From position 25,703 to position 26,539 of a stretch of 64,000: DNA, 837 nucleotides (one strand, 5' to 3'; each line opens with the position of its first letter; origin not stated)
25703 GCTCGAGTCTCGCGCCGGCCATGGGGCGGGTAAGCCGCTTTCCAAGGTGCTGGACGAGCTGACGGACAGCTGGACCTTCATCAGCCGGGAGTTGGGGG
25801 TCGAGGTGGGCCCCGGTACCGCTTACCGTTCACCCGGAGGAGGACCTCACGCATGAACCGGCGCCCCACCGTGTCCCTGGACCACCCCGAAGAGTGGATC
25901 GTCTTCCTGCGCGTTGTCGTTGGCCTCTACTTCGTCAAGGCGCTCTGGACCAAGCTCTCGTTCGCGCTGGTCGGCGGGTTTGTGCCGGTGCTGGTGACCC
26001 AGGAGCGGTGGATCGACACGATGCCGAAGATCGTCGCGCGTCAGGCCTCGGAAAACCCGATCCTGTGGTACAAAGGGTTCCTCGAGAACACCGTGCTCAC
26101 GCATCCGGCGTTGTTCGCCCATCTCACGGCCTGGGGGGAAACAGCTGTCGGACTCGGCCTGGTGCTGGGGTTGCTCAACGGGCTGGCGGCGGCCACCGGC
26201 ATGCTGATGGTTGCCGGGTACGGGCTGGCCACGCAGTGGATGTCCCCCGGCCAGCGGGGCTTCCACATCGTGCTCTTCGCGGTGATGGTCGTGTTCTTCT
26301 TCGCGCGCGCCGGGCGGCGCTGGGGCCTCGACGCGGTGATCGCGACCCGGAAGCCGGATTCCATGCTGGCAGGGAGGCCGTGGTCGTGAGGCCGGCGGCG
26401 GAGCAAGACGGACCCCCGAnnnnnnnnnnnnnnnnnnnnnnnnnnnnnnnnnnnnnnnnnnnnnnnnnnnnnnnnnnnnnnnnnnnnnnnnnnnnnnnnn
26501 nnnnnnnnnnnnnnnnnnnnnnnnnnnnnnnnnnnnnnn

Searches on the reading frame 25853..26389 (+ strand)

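Call 17: search_protein_families(library=ncbifam, proteins=[window:25853-26389:+], max_evalue=1e-8)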
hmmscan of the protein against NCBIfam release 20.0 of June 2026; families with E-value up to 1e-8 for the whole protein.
window:25853-26389:+ (178 aa): 0 families

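Call 59: search_protein_families(library=pfam, proteins=[window:25853-26389:+], max_evalue=0.0001)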
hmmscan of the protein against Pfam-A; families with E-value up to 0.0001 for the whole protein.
window:25853-26389:+ (178 aa): 1 family
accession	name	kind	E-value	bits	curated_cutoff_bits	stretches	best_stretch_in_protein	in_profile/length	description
PF04173.18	DoxD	-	5.9e-09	36.5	22.7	1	16-166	2-147/167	TQO small subunit DoxD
